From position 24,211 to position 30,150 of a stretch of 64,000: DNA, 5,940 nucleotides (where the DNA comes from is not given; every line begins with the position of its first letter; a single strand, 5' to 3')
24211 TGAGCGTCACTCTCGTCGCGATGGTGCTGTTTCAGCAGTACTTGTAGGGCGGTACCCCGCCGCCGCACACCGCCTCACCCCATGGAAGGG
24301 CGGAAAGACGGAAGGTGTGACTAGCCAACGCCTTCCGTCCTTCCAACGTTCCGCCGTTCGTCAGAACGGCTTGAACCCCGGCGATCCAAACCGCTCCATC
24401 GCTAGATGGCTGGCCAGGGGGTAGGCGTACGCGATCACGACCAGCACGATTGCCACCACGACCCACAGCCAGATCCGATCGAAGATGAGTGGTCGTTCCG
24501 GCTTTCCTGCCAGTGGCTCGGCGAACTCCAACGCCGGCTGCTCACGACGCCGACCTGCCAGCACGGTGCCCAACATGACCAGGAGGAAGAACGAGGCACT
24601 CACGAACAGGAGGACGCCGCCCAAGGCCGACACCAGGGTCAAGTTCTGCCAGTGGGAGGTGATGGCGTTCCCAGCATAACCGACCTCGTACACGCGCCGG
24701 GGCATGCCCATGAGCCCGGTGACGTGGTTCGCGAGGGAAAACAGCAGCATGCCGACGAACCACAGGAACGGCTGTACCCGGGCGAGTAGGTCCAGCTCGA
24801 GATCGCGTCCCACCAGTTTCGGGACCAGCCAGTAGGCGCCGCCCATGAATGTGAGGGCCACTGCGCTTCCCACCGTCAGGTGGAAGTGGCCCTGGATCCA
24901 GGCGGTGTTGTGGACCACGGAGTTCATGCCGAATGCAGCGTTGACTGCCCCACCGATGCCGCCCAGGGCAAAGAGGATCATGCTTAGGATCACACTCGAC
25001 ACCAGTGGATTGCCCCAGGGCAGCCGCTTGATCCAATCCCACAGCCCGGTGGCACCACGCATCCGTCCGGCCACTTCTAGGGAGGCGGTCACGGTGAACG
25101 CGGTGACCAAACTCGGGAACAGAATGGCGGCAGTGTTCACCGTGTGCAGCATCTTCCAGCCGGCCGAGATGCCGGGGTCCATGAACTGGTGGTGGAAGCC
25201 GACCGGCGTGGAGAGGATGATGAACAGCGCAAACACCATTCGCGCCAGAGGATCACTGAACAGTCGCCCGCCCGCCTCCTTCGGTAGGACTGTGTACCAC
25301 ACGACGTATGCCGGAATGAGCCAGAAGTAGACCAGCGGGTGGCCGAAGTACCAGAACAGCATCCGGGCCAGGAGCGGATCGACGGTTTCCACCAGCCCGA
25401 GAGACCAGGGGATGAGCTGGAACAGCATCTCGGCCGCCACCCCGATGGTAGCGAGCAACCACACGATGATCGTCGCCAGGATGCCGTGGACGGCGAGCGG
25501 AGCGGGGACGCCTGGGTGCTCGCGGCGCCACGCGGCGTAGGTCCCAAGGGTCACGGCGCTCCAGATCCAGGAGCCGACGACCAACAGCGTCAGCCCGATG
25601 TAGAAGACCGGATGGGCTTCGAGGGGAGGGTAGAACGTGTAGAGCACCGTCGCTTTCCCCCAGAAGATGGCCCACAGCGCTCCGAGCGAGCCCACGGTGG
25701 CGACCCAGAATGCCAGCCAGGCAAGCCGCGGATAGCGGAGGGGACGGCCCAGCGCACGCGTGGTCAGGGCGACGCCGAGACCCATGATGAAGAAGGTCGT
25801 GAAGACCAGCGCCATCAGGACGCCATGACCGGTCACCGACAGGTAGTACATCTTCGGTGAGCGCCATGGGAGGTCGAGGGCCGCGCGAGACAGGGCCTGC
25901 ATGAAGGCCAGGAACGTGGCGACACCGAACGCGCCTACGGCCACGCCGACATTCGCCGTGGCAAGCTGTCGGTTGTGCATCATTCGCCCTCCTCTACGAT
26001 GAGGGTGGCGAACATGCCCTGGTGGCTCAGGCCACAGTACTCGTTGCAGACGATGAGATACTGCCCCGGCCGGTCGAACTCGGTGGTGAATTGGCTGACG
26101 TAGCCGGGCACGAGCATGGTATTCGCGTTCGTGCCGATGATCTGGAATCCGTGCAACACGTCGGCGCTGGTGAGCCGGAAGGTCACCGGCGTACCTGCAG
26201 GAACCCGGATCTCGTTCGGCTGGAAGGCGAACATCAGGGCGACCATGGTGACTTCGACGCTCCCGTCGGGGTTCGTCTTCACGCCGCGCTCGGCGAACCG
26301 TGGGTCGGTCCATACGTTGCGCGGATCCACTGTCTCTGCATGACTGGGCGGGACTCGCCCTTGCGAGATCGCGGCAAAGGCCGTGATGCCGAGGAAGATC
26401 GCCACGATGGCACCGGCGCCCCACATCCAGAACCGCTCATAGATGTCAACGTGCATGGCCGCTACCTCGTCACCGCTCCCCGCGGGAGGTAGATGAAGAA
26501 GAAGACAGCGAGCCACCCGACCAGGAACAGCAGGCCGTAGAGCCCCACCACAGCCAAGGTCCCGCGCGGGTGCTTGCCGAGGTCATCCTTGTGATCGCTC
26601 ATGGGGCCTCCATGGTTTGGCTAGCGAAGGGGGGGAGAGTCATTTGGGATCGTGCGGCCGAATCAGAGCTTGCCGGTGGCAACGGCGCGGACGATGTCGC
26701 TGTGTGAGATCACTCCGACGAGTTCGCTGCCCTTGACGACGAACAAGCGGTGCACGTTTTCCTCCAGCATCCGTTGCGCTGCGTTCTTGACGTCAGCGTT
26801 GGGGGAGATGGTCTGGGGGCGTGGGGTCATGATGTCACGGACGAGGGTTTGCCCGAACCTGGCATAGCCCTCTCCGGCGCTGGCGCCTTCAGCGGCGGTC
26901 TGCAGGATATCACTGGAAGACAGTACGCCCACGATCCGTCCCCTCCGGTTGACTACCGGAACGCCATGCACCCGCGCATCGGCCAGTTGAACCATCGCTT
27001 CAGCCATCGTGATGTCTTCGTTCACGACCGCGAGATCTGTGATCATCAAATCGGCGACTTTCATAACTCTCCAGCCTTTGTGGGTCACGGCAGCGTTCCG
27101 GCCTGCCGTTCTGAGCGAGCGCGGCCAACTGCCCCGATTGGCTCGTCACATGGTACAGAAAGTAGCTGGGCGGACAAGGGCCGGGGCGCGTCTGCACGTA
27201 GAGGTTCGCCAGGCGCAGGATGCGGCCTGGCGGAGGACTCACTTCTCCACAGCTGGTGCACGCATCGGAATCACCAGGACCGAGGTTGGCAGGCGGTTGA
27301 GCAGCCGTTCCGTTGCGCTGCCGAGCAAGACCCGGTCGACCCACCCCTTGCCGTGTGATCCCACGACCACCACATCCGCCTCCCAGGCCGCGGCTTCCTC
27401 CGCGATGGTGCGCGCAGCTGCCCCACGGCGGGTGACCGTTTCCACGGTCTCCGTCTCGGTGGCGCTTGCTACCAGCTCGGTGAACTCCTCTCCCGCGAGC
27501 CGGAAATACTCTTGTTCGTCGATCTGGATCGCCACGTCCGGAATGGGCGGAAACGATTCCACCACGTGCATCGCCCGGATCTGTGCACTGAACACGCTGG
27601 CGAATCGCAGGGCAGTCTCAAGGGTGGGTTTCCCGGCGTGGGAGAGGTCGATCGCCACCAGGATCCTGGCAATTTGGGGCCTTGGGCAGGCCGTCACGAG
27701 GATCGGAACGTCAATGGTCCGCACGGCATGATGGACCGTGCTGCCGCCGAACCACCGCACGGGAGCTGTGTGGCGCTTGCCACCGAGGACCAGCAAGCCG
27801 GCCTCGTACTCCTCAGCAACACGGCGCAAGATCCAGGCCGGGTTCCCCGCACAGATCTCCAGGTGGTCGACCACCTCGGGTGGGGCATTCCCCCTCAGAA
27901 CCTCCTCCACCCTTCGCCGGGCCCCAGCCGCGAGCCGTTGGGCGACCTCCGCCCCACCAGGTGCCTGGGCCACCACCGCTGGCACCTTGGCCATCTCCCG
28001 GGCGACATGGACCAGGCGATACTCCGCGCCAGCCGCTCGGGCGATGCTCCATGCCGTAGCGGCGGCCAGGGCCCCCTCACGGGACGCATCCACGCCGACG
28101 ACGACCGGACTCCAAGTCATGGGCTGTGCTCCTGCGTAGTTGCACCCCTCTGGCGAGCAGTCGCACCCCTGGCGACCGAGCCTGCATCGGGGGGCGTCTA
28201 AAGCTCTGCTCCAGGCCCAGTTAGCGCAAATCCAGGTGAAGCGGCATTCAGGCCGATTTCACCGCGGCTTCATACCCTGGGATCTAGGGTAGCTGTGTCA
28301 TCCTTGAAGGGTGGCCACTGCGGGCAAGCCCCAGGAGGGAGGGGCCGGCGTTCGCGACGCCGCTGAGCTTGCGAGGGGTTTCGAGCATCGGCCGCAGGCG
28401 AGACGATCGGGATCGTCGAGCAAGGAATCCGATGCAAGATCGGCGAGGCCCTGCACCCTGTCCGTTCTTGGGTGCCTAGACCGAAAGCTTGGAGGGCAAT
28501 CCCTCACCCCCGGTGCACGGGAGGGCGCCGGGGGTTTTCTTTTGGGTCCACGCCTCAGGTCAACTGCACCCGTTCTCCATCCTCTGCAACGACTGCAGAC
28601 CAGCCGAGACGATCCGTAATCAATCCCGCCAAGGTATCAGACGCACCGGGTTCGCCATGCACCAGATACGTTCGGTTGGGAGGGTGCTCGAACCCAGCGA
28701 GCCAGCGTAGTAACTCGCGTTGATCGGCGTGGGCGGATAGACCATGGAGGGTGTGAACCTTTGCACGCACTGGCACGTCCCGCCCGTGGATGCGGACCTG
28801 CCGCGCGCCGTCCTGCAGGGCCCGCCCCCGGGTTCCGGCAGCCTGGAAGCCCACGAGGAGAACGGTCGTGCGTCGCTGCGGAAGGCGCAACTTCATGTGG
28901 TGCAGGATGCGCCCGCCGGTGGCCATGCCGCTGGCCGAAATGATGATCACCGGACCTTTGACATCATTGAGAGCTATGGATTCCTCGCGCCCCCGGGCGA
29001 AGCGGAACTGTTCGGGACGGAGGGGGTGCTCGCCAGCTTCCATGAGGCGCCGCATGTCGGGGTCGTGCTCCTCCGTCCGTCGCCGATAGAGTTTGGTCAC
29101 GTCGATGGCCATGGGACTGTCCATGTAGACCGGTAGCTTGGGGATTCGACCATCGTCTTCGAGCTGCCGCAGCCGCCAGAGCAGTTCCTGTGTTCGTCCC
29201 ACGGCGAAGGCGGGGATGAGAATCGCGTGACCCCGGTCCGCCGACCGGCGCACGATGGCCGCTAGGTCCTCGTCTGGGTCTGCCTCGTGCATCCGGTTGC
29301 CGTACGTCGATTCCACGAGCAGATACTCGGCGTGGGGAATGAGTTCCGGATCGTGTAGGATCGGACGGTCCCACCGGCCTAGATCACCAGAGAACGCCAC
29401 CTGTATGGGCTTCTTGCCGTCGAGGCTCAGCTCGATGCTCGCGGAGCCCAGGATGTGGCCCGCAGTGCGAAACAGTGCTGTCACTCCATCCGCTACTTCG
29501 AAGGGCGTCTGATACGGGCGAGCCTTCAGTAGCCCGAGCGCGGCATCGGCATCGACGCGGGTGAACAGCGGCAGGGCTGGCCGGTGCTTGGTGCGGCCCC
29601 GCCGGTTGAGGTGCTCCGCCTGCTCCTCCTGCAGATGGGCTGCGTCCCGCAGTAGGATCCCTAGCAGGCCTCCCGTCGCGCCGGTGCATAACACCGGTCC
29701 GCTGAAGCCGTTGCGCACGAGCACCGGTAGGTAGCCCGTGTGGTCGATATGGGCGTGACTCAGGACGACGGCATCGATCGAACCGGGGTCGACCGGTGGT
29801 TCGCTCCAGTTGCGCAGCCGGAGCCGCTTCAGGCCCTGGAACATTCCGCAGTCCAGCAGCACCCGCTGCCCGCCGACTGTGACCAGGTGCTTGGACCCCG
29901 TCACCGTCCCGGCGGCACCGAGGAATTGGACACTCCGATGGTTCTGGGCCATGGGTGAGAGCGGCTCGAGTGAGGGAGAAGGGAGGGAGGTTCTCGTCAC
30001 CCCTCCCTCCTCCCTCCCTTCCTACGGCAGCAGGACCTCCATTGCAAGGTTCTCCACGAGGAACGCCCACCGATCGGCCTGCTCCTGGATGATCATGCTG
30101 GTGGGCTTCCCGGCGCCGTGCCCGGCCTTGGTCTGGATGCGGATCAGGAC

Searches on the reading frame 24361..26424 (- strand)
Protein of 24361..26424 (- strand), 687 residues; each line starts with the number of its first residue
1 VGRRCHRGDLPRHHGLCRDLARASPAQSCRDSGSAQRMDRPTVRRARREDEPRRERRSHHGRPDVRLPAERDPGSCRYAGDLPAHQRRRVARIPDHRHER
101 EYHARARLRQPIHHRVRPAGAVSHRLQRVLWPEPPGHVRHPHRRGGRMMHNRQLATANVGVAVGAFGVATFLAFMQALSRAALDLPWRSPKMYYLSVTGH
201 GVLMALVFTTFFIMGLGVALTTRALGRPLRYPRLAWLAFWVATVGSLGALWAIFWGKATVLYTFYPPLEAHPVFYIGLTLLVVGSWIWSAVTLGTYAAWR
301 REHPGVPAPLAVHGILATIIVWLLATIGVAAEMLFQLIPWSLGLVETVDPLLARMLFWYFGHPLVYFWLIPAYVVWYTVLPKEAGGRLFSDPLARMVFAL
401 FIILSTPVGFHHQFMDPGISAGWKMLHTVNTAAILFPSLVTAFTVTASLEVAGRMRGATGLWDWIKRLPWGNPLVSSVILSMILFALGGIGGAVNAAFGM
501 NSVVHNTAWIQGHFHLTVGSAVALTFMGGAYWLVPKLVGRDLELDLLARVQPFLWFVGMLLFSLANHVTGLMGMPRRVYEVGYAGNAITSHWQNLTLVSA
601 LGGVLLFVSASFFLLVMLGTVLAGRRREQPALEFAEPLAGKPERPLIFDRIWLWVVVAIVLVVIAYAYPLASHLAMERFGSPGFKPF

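Call 78: search_protein_families(library=pfam, proteins=[window:24361-26424:-], max_evalue=0.00001)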
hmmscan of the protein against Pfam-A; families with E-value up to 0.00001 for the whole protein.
window:24361-26424:- (687 aa): 1 family
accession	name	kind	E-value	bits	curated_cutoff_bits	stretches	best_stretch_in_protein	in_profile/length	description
PF00115.25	COX1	-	1.1e-94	318.3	34.8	1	155-605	3-436/436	Cytochrome C and Quinol oxidase polypeptide I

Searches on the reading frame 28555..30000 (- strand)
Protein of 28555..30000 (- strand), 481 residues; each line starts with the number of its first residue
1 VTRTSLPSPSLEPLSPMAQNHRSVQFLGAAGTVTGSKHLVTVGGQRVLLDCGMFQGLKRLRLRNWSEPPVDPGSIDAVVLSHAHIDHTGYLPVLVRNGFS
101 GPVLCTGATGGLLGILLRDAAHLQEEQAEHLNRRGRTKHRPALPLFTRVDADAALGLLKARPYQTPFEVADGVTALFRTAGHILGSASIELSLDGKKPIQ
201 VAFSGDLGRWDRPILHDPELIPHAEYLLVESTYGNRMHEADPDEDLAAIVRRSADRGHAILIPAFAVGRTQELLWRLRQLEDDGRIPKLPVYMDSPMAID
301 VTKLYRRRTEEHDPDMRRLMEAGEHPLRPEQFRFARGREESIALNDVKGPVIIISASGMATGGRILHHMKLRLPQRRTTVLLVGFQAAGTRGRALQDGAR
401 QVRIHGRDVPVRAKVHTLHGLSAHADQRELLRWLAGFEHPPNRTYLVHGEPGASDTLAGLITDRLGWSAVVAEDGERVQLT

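Call 78: search_protein_families(library=pfam, proteins=[window:28555-30000:-], max_evalue=0.00001)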
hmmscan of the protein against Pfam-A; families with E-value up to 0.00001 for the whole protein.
window:28555-30000:- (481 aa): 4 families
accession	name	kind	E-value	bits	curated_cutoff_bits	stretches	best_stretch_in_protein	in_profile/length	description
PF10996.14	Beta-Casp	-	1.9e-35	122.4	27.7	1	270-395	1-120/120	Beta-Casp domain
PF07521.17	RMMBL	-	2.8e-19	69.3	21.6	1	408-471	1-62/63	Zn-dependent metallo-hydrolase RNA specificity domain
PF12706.13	Lactamase_B_2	-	1.3e-09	38.4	27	1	46-232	2-165/200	Beta-lactamase superfamily domain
PF00753.33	Lactamase_B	-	6.1e-09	36.5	22.7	1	39-103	10-72/196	Metallo-beta-lactamase superfamily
